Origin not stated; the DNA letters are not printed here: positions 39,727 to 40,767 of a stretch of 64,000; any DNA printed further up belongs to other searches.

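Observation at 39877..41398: IPCT/DIPPS-like gene pair (cytidylyltransferase plus CDP-alcohol phosphatidyltransferase) inside a glycan locus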

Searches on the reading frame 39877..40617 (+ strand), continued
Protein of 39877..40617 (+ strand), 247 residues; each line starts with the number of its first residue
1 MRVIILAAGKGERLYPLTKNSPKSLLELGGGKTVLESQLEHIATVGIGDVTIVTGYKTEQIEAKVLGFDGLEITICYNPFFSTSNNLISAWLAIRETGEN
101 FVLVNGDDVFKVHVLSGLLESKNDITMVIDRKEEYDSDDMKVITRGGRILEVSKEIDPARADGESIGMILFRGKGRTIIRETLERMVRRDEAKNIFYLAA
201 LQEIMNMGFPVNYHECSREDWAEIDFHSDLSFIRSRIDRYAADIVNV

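Call 45: find_encoding_contigs(protein=P0218, flank=8000, max_places=2)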
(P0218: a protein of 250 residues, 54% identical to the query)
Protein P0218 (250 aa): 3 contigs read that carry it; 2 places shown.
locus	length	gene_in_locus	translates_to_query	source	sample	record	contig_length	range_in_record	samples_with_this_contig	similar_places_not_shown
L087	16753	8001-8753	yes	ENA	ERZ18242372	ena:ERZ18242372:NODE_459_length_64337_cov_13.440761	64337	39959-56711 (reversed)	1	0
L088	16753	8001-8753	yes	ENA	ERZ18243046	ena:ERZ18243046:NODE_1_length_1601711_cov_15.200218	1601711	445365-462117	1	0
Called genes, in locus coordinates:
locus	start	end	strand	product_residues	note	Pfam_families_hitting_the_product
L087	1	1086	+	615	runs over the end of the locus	PF02518:HATPase_c, PF13589:HATPase_c_3, PF01119:DNA_mis_repair, PF08676:MutL_C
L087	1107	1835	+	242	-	PF01694:Rhomboid, PF08551:DUF1751, PF01694:Rhomboid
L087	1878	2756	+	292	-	PF01694:Rhomboid, PF20216:DUF6576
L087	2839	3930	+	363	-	PF28535:DUF8431, PF03372:Exo_endo_phos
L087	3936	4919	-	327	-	PF00291:PALP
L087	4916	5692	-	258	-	PF13715:CarbopepD_reg_2 (weak)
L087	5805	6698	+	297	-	PF14805:THDPS_N_2, PF00132:Hexapep, PF14602:Hexapep_2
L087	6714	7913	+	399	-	PF04464:Glyphos_transf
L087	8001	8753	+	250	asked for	PF00483:NTP_transferase, PF12804:NTP_transf_3 (weak)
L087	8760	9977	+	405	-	PF04464:Glyphos_transf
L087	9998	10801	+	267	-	PF00535:Glycos_transf_2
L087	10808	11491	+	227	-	PF12804:NTP_transf_3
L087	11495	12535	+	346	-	PF04464:Glyphos_transf, PF02350:Epimerase_2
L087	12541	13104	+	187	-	PF01300:Sua5_yciO_yrdC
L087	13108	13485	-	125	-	PF09345:SiaC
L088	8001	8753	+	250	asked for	PF00483:NTP_transferase, PF12804:NTP_transf_3 (weak)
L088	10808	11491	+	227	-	PF12804:NTP_transf_3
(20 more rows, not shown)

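Call 46: find_encoding_contigs(protein=P0201, flank=8000, max_places=2)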
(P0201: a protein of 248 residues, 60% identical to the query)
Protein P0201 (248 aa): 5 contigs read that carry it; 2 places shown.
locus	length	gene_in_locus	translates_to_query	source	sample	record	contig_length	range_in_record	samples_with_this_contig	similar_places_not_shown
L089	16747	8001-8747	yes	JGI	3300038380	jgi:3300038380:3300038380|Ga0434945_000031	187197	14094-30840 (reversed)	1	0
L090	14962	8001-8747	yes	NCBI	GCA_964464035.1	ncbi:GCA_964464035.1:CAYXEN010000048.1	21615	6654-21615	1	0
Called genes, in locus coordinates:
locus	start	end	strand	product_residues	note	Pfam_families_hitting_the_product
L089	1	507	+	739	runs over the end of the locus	PF02563:Poly_export, PF10531:SLBB, PF22461:SLBB_2, PF10531:SLBB, PF22461:SLBB_2 (weak)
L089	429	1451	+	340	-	PF02706:Wzz (faint), PF13807:GNVR (weak)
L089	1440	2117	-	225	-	PF13489:Methyltransf_23, PF01209:Ubie_methyltran (weak), PF08241:Methyltransf_11, PF13649:Methyltransf_25 (weak), PF08242:Methyltransf_12 (weak), PF13847:Methyltransf_31 (weak)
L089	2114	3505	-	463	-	PF04932:Wzy_C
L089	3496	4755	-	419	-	PF13439:Glyco_transf_4, PF13579:Glyco_trans_4_4, PF00534:Glycos_transf_1, PF13692:Glyco_trans_1_4, PF13524:Glyco_trans_1_2 (weak)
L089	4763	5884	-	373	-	PF02706:Wzz (weak)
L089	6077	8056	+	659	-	PF13522:GATase_6, PF13537:GATase_7, PF00733:Asn_synthase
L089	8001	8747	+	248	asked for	PF00483:NTP_transferase, PF12804:NTP_transf_3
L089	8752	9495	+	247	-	-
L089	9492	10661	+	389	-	PF13439:Glyco_transf_4, PF13579:Glyco_trans_4_4 (weak), PF20706:GT4-conflict, PF00534:Glycos_transf_1, PF13692:Glyco_trans_1_4, PF13524:Glyco_trans_1_2 (weak)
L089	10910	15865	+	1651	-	PF01364:Peptidase_C25, PF00041:fn3 (faint), PF25292:Beta-prop_CGLA (faint), PF01839:FG-GAP (faint), PF13517:FG-GAP_3, PF13860:FlgD_ig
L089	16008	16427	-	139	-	PF03692:CxxCxxCC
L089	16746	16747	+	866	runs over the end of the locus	PF05547:Peptidase_M6, PF20773:InhA-like_MAM (faint), PF13860:FlgD_ig (weak)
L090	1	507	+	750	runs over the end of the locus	PF02563:Poly_export, PF10531:SLBB, PF22461:SLBB_2, PF10531:SLBB, PF22461:SLBB_2 (weak)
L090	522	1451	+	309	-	PF02706:Wzz (faint), PF13807:GNVR (weak)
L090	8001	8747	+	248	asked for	PF00483:NTP_transferase, PF12804:NTP_transf_3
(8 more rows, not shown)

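Call 47: find_encoding_contigs(protein=P0248, flank=8000, max_places=2)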
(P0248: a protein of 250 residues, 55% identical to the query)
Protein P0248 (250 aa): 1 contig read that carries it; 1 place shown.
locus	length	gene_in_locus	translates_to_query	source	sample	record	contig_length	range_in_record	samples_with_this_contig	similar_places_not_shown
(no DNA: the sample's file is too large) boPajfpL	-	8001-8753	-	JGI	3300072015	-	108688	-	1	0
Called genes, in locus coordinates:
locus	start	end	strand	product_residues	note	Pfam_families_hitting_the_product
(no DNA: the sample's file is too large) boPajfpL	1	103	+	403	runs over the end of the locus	PF00579:tRNA-synt_1b, PF22421:SYY_C-terminal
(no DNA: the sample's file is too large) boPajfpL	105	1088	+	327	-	PF00348:polyprenyl_synt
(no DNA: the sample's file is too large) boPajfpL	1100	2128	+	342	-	PF02424:ApbE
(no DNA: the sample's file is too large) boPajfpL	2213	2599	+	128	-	PF01467:CTP_transf_like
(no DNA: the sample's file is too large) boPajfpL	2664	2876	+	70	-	-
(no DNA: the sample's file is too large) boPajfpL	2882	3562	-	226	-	PF06293:Kdo, PF01163:RIO1, PF01636:APH (faint), PF19974:TCAD9 (weak), PF03109:ABC1 (weak), PF00069:Pkinase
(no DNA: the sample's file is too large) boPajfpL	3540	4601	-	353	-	PF04464:Glyphos_transf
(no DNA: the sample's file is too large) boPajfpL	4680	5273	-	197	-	PF04991:LicD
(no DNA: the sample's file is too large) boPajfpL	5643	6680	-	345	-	PF04464:Glyphos_transf, PF02350:Epimerase_2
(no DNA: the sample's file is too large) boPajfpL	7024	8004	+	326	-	PF01075:Glyco_transf_9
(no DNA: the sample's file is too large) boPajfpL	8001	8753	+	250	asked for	PF00483:NTP_transferase, PF12804:NTP_transf_3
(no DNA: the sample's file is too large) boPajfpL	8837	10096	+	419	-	PF04413:Glycos_transf_N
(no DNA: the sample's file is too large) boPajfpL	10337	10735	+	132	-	-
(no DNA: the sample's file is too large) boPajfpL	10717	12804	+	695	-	PF00158:Sigma54_activat, PF07724:AAA_2 (weak), PF14532:Sigma54_activ_2, PF07728:AAA_5, PF25601:AAA_lid_14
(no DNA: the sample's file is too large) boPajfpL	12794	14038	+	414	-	PF13229:Beta_helix (weak)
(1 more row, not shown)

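Call 56: search_protein_families(library=pfam, alignment_id=A2, max_evalue=0.00001)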
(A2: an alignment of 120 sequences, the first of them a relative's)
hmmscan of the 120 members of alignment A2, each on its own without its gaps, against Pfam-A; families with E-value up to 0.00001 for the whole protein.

A. member 1, L089:1443-2117:- (225 aa): 5 families
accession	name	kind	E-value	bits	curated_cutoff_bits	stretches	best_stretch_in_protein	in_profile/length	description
PF08241.18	Methyltransf_11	-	1.2e-13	51.9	21.2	1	67-114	47-94/95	Methyltransferase domain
PF13489.12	Methyltransf_23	-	4.8e-08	33.4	27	1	27-121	13-122/164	Methyltransferase domain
PF13649.12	Methyltransf_25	-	2.2e-07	31.9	27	1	67-111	51-97/97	Methyltransferase domain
PF01209.24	Ubie_methyltran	-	5.2e-07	29.7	20.1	1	67-114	103-150/233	ubiE/COQ5 methyltransferase family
PF13847.12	Methyltransf_31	-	7.3e-07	29.4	27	1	68-116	60-110/145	Methyltransferase domain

B. families by the number of members that match (of 120 scanned): 74 families (the first 25 are shown)
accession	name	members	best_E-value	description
PF00535.33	Glycos_transf_2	15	1.5e-27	Glycosyl transferase family 2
PF01061.29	ABC2_membrane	10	8.5e-16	ABC-2 type transporter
PF00005.33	ABC_tran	9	3.1e-37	ABC transporter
PF13641.12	Glyco_tranf_2_3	8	2.8e-16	Glycosyltransferase like family 2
PF19365.4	DUF5941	7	7.5e-96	Family of unknown function (DUF5941)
PF13365.12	Trypsin_2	7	1.4e-31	Trypsin-like peptidase domain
PF12804.13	NTP_transf_3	7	3.3e-18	MobA-like NTP transferase domain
PF13180.12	PDZ_2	7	3.3e-17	PDZ domain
PF00089.32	Trypsin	7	4e-16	Trypsin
PF01066.26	CDP-OH_P_transf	7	3.6e-14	CDP-alcohol phosphatidyltransferase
PF00595.29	PDZ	7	6.2e-11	PDZ domain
PF17820.7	PDZ_6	7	1.9e-10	PDZ domain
PF13692.12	Glyco_trans_1_4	6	3.7e-36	Glycosyl transferases group 1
PF00534.26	Glycos_transf_1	4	6.8e-42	Glycosyl transferases group 1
PF20706.3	GT4-conflict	4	1.9e-08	Family 4 Glycosyltransferase in conflict systems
PF00483.29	NTP_transferase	3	1.6e-14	Nucleotidyl transferase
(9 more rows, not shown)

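Call 58: search_protein_families(library=pfam, proteins=[L089:8752-9492:+], max_evalue=0.001)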
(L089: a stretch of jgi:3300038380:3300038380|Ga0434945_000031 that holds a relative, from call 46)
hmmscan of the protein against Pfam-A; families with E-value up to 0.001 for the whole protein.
L089:8752-9492:+ (247 aa): 1 family
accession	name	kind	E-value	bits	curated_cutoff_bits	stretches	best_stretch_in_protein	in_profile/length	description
PF01066.26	CDP-OH_P_transf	-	0.00018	22.3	22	1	45-115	4-72/152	CDP-alcohol phosphatidyltransferase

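Call 60: find_encoding_contigs(protein=P0221, flank=7000, max_places=1)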
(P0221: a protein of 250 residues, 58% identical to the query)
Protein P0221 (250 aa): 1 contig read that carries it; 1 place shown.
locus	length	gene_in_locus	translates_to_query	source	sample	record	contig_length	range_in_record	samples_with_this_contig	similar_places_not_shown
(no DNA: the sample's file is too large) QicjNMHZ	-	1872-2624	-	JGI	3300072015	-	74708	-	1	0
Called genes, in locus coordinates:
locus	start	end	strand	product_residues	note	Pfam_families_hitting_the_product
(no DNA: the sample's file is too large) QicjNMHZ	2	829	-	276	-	?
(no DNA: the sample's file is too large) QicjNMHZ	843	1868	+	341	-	PF01075:Glyco_transf_9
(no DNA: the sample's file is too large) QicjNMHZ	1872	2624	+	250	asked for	PF00483:NTP_transferase, PF12804:NTP_transf_3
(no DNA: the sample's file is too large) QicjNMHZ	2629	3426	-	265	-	-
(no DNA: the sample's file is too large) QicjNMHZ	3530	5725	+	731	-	PF13625:Helicase_C_3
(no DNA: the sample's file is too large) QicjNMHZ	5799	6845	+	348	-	PF00962:A_deaminase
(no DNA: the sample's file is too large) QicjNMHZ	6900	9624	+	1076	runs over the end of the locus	PF00932:LTD, PF18942:DUF5689 (faint), PF13091:PLDc_2, PF00614:PLDc (faint), PF13091:PLDc_2, PF18962:Por_Secre_tail (weak)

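Call 61: find_encoding_contigs(protein=P0285, flank=7000, max_places=1)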
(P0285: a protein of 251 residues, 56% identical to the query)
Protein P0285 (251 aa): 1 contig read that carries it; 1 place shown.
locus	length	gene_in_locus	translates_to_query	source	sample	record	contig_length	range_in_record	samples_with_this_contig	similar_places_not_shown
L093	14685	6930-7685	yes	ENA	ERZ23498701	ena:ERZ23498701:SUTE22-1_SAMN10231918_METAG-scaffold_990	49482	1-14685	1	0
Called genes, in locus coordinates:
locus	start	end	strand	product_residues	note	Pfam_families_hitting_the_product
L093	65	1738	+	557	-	PF13429:TPR_15 (faint), PF23300:HEAT_Nup120 (faint), PF23914:TPR_CcmH_CycH, PF14559:TPR_19 (weak), PF00515:TPR_1 (weak), PF13424:TPR_12 (weak), PF12895:ANAPC3 (weak), PF07719:TPR_2 (weak), +18 more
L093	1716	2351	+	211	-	-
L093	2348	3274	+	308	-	PF00535:Glycos_transf_2, PF10111:Glyco_tranf_2_2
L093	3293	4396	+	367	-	PF00534:Glycos_transf_1, PF13692:Glyco_trans_1_4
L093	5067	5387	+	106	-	PF13632:Glyco_trans_2_3 (weak)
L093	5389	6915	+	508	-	PF13522:GATase_6, PF12481:DUF3700 (weak), PF13537:GATase_7, PF00733:Asn_synthase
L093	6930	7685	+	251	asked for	PF00483:NTP_transferase, PF12804:NTP_transf_3, PF20202:DUF6564 (weak)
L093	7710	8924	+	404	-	PF04464:Glyphos_transf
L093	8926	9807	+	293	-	PF08241:Methyltransf_11, PF13649:Methyltransf_25 (weak)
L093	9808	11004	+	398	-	PF00534:Glycos_transf_1, PF13692:Glyco_trans_1_4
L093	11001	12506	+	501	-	PF01943:Polysacc_synt, PF13440:Polysacc_synt_3, PF01554:MatE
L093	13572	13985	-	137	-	-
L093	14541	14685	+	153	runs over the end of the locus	PF09586:YfhO (weak)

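Call 62: find_encoding_contigs(protein=P0219, flank=7000, max_places=1)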
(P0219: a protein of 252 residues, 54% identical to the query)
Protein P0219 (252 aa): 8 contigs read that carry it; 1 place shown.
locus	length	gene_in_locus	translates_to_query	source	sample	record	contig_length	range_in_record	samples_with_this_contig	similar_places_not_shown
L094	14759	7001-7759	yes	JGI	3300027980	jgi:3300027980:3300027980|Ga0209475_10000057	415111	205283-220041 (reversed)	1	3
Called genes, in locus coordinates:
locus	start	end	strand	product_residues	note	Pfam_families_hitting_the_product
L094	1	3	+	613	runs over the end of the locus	PF02518:HATPase_c, PF13589:HATPase_c_3, PF01119:DNA_mis_repair, PF08676:MutL_C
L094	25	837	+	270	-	PF01694:Rhomboid, PF08551:DUF1751, PF01694:Rhomboid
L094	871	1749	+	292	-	PF01694:Rhomboid, PF20216:DUF6576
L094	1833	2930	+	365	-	PF28535:DUF8431, PF03372:Exo_endo_phos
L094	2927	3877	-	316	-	PF00291:PALP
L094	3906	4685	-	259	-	PF13715:CarbopepD_reg_2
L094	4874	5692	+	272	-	PF14805:THDPS_N_2, PF00132:Hexapep, PF14602:Hexapep_2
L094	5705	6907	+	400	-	PF04464:Glyphos_transf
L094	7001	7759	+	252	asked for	PF00483:NTP_transferase, PF12804:NTP_transf_3 (weak)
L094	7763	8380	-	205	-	PF04991:LicD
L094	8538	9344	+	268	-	PF00535:Glycos_transf_2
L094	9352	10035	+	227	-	PF12804:NTP_transf_3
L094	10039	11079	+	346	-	PF04464:Glyphos_transf, PF02350:Epimerase_2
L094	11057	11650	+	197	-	PF01300:Sua5_yciO_yrdC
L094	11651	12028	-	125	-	PF09345:SiaC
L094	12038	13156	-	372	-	PF19788:DUF6272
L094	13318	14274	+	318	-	PF08240:ADH_N, PF00107:ADH_zinc_N, PF13602:ADH_zinc_N_2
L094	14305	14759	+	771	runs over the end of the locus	PF00912:Transgly, PF28500:PBP_middle, PF00905:Transpeptidase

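Call 74: search_solved_structures(query=A3, max_evalue=0.000001, show_alignments=3)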
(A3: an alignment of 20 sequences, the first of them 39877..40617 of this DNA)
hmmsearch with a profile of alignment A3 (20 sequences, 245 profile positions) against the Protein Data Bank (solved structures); distinct sequences matched with E-value up to 0.000001: 33.
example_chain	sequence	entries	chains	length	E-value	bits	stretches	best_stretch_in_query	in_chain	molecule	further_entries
1jyk_A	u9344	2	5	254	4.7e-27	98.1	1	2-239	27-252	CTP:phosphocholine Cytidylyltransferase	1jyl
6pd1_A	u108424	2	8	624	5.7e-21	78.1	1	2-237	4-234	Nucleotidyl transferase/aminotransferase, class V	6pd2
4jd0_A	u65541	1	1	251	1.1e-18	70.7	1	3-232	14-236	Nucleotidyl transferase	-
4y7t_A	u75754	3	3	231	7.8e-15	58.1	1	1-108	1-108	Nucleotidyl transferase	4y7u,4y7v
2xme_A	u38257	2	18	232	2.4e-14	56.5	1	1-157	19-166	CTP-INOSITOL-1-PHOSPHATE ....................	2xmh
5z09_A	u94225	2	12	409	4.6e-14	55.5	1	1-133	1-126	Dual sugar-1-phosphate nucleotidylyltransferase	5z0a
4mnd_A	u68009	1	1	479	1.5e-13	53.9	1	1-157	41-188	CTP L-myo-inositol-1-phosphate cytidylyltransferase/CDP-L-myo-inositol myo-inositolphospho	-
2ggo_A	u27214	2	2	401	1.1e-12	51.1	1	1-129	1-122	401aa long hypothetical glucose-1-phosphate thymidylyltransferase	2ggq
8hhd_A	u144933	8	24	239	4.5e-12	49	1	1-108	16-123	Nucleotidyl transferase | N-acetylmuramate alpha-1-phosphate uridylyltransferase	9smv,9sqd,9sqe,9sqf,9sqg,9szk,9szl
8yre_D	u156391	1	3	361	8.8e-12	48.1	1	1-128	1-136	Mannose-1-phosphate guanylyltransferase 1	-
7whr_B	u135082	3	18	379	8.9e-12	48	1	1-111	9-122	Nucleotidyl transferase family protein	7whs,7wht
7x8j_A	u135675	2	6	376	9.5e-12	47.9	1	1-127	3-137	Mannose-1-phosphate guanylyltransferase 1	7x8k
7d72_K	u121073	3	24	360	1.9e-11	46.9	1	1-109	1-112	Mannose-1-phosphate guanyltransferase beta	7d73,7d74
3hl3_A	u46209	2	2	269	4.1e-11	45.9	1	1-114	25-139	Glucose-1-phosphate thymidylyltransferase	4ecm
6i3m_G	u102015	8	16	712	5.5e-09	38.9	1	2-114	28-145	Translation initiation factor eIF-2B subunit epsilon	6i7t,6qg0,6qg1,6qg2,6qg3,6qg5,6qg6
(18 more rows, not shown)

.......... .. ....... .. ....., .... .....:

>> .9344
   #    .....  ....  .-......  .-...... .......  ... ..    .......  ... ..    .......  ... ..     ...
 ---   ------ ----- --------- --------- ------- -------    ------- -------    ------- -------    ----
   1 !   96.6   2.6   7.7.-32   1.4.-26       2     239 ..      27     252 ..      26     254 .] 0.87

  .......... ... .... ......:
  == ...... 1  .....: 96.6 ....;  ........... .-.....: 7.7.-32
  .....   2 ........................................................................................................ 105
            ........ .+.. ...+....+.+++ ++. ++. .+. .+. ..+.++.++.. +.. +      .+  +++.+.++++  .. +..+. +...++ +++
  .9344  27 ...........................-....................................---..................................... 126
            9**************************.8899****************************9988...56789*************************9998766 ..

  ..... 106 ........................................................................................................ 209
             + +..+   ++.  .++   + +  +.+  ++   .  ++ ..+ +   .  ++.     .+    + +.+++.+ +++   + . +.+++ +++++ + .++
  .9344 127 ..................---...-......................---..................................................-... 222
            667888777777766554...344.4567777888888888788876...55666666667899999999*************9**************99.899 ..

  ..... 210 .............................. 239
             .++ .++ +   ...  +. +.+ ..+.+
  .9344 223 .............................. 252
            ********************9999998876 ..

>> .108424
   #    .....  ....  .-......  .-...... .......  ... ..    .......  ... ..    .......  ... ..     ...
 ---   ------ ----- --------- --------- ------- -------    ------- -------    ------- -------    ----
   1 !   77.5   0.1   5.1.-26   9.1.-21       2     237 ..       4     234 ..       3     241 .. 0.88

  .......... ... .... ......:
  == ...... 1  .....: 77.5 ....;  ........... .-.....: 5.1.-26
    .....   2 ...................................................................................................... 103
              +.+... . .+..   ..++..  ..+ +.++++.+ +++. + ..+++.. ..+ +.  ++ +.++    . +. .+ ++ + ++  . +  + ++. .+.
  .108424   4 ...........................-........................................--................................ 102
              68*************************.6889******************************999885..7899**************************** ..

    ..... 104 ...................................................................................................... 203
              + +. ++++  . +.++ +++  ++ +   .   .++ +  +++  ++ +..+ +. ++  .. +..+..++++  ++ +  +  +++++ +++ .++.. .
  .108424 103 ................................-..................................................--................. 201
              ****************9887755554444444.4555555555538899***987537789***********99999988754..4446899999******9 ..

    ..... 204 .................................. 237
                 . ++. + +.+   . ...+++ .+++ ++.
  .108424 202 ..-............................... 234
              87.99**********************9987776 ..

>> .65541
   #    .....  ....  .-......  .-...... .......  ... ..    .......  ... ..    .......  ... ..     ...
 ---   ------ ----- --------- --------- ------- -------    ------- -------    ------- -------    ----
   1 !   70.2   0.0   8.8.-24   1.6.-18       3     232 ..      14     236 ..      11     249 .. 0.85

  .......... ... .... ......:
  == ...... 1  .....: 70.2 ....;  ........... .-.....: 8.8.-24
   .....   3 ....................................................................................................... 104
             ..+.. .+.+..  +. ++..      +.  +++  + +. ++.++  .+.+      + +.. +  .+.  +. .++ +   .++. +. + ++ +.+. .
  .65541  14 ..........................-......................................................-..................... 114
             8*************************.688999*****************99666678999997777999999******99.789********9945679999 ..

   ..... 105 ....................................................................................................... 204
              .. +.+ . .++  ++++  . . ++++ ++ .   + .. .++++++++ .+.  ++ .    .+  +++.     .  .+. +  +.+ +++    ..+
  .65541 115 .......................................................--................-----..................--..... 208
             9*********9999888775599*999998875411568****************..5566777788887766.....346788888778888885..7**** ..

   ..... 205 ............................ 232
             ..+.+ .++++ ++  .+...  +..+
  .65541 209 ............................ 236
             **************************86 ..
